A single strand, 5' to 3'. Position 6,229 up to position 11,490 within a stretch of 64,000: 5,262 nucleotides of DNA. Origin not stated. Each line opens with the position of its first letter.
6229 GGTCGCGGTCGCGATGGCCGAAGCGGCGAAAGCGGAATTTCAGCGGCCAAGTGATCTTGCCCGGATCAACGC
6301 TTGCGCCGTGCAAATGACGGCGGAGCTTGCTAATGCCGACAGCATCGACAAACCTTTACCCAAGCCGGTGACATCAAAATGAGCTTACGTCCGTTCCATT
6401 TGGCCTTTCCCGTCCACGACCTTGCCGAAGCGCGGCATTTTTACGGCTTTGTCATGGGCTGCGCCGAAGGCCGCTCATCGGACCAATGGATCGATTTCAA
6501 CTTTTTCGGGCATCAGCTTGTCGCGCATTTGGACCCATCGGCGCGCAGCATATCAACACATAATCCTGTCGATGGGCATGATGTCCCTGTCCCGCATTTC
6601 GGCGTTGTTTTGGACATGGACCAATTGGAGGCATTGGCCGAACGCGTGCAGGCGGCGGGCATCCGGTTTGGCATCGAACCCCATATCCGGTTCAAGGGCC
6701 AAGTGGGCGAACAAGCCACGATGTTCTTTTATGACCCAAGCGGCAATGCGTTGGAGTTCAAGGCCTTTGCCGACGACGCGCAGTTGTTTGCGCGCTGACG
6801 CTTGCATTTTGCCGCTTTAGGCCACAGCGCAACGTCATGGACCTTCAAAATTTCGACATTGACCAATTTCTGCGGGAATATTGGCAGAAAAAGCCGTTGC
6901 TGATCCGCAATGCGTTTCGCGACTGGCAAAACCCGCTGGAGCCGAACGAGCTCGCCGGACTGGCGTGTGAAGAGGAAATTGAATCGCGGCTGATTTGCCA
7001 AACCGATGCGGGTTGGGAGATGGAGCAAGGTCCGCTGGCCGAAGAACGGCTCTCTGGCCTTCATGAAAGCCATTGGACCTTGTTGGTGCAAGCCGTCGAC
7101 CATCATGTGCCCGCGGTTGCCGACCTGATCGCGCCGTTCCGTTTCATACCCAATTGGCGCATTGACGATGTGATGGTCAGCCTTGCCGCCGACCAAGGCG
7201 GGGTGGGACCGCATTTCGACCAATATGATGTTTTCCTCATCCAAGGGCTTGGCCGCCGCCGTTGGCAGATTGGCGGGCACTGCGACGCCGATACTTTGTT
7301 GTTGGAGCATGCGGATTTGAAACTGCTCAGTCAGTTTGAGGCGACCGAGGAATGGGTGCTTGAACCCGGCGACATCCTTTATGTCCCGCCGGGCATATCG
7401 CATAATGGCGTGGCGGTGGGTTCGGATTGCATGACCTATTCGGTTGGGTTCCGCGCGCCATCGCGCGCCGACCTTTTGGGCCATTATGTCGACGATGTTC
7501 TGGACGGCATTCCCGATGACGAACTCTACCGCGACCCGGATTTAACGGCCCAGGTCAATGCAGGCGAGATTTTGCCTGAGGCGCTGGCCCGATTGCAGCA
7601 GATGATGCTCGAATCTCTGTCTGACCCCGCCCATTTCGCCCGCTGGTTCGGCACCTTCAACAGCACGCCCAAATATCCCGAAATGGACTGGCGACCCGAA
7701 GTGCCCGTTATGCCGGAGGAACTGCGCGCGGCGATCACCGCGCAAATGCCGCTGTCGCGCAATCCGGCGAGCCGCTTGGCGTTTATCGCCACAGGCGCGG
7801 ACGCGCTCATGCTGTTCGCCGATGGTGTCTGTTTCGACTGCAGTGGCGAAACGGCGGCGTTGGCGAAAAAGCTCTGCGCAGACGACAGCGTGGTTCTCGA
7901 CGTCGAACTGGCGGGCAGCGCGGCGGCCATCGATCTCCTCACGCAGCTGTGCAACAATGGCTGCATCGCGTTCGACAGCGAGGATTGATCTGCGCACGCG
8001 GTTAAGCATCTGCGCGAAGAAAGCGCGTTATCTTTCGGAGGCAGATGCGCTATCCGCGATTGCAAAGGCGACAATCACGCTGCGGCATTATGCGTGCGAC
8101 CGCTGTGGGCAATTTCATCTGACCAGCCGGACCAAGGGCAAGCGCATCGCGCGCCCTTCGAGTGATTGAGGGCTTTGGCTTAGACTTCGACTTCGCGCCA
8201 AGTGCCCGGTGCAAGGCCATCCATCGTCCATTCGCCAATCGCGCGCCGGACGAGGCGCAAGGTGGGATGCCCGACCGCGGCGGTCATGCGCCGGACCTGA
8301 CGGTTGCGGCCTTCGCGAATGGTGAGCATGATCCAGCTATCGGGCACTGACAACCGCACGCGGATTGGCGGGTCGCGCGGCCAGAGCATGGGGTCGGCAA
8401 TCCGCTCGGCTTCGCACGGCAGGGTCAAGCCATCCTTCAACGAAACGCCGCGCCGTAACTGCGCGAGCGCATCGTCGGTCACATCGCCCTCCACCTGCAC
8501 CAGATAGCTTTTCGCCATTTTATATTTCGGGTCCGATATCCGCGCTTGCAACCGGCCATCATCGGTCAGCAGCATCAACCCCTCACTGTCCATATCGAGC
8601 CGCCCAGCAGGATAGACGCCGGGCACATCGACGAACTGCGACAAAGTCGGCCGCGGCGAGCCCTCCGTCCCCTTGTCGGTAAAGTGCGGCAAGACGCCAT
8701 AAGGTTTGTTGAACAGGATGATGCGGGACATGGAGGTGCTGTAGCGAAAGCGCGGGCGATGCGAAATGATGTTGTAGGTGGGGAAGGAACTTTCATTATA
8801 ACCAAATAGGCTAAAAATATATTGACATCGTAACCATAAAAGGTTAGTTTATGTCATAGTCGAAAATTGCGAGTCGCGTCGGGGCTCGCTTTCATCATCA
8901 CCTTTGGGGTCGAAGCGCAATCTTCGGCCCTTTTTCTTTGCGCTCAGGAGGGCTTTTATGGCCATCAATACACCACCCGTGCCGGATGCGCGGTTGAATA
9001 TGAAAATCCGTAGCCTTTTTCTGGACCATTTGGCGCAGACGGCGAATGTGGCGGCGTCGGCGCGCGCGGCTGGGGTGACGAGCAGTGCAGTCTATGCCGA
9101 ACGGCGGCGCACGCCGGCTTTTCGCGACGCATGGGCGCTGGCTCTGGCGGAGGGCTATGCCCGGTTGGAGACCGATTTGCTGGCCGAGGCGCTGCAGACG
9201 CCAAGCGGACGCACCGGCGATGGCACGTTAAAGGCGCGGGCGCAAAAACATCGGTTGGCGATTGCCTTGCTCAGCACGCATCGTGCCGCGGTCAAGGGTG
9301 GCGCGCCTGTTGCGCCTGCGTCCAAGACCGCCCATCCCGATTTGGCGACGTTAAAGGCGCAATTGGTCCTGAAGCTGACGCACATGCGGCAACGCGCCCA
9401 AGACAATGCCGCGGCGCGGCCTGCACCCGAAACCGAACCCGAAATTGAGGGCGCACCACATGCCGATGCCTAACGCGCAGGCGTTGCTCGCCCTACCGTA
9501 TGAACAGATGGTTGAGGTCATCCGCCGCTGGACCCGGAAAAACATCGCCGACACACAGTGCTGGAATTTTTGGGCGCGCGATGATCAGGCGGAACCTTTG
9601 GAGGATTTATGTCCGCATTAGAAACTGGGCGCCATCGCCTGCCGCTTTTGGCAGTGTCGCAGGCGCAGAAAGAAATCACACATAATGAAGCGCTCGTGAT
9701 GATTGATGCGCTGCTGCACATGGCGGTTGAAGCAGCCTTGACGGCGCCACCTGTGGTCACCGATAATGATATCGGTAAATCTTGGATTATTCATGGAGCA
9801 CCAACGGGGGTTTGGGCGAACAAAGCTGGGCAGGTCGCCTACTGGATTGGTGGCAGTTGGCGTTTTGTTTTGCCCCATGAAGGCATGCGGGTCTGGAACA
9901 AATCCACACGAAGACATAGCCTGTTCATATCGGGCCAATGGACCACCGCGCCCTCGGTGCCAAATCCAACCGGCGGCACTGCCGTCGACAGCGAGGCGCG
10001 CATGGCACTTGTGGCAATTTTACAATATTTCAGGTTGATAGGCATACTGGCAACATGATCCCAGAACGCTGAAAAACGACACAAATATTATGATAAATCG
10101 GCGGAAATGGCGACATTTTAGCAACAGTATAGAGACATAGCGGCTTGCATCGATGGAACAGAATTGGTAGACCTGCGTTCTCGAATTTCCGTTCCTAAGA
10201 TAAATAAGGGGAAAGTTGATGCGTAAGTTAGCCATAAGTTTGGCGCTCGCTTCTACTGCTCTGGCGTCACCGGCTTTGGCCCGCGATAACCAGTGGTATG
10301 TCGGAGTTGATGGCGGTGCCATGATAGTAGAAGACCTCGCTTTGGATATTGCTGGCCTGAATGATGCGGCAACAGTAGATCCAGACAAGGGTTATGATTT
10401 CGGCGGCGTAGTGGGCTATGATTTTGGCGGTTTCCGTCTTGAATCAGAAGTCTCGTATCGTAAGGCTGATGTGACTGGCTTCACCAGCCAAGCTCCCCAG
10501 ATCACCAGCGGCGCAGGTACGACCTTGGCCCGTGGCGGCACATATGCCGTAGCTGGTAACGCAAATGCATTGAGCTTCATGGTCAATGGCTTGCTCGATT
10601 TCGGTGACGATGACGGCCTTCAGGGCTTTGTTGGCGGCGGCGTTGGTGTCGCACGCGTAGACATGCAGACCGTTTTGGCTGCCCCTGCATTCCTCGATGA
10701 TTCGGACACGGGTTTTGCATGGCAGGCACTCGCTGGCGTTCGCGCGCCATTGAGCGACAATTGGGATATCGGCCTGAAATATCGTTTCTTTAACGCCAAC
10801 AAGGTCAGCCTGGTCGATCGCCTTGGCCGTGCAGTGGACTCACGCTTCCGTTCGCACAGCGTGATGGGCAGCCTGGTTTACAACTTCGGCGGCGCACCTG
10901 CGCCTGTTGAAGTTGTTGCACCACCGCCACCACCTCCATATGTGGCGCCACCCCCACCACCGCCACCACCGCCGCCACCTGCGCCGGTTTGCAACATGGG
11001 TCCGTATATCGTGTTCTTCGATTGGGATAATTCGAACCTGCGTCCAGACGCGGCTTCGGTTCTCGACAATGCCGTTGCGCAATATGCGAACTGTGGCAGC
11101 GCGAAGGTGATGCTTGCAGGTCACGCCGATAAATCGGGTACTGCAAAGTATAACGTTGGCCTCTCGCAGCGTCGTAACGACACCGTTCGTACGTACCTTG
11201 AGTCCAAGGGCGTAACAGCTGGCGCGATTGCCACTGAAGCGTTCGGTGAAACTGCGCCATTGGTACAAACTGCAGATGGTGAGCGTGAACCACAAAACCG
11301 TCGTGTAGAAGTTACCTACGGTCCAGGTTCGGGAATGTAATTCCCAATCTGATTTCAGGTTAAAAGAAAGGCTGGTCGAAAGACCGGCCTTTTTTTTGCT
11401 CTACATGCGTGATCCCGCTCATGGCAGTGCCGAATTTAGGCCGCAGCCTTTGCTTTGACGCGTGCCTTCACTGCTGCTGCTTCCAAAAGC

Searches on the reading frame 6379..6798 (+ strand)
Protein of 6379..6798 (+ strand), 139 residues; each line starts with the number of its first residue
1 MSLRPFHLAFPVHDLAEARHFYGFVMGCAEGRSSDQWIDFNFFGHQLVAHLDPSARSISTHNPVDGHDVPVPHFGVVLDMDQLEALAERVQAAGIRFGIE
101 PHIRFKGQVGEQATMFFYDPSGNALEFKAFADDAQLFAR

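Call 51: search_protein_families(library=pfam, proteins=[window:6379-6798:+])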
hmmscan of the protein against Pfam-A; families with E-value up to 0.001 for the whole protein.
window:6379-6798:+ (139 aa): 2 families
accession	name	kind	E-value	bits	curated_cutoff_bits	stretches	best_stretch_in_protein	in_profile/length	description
PF00903.31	Glyoxalase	-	1.4e-10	42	20.6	1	7-127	4-121/121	Glyoxalase/Bleomycin resistance protein/Dioxygenase superfamily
PF13669.12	Glyoxalase_4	-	0.00057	20.6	27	0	7-98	2-94/109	Glyoxalase/Bleomycin resistance protein/Dioxygenase superfamily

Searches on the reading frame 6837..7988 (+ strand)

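Call 51: search_protein_families(library=pfam, proteins=[window:6837-7988:+])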
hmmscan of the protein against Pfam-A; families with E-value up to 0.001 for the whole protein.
window:6837-7988:+ (383 aa): 3 families
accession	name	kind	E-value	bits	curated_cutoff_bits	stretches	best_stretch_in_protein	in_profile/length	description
PF08007.18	JmjC_2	-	2.6e-40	137.3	22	1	97-213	2-127/127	JmjC domain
PF20514.4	ROXA-like_wH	-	6.7e-13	49.1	22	1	261-376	3-117/119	ROXA-like winged helix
PF02311.25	AraC_binding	-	0.00018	21.7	21.1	1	171-215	41-86/135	AraC-like ligand binding domain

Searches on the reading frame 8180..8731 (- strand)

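Call 51: search_protein_families(library=pfam, proteins=[window:8180-8731:-])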
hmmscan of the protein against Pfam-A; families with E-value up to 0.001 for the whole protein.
window:8180-8731:- (183 aa): 1 family
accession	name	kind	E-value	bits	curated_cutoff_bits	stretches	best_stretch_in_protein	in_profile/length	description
PF00849.27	PseudoU_synth_2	-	1.6e-17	64.6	26.8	1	4-152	2-152/152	RNA pseudouridylate synthase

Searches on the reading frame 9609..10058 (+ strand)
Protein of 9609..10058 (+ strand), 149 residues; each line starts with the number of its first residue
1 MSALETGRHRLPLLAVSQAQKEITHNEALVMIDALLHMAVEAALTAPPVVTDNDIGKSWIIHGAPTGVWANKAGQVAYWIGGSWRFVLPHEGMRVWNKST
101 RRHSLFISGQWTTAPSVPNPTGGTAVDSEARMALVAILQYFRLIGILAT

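Call 52: search_protein_families(library=pfam, proteins=[window:9609-10058:+])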
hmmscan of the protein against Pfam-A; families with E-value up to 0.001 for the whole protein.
window:9609-10058:+ (149 aa): 1 family
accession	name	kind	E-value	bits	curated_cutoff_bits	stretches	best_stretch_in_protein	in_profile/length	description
PF10983.13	DUF2793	-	3.6e-23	81.7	27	1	25-111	1-86/87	Protein of unknown function (DUF2793)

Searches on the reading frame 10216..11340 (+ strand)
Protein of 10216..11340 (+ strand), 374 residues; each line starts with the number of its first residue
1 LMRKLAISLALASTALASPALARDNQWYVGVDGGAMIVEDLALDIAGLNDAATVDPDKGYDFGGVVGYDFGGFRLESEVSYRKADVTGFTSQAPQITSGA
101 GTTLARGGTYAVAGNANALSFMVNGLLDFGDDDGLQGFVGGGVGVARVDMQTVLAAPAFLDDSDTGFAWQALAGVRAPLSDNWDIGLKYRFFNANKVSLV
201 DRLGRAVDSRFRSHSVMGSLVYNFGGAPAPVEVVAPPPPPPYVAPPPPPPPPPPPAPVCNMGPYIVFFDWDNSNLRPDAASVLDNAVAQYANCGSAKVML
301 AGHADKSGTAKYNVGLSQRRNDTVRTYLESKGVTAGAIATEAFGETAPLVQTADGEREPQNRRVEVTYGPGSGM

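Call 52: search_protein_families(library=pfam, proteins=[window:10216-11340:+])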
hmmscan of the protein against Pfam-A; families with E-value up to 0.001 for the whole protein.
window:10216-11340:+ (374 aa): 4 families
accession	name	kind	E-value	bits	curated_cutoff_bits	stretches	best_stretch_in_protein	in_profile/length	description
PF00691.25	OmpA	-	2.8e-18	66.5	27.2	1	267-362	1-98/98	OmpA family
PF13505.12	OMP_b-brl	-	2e-10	41.6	28.7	1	9-224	2-175/175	Outer membrane protein beta-barrel domain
PF01617.23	Surface_Ag_2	-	1.5e-06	28.3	22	1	62-181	71-190/247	Surface antigen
PF01389.23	OmpA_membrane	-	0.00086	19.5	21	0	23-194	2-151/180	OmpA-like transmembrane domain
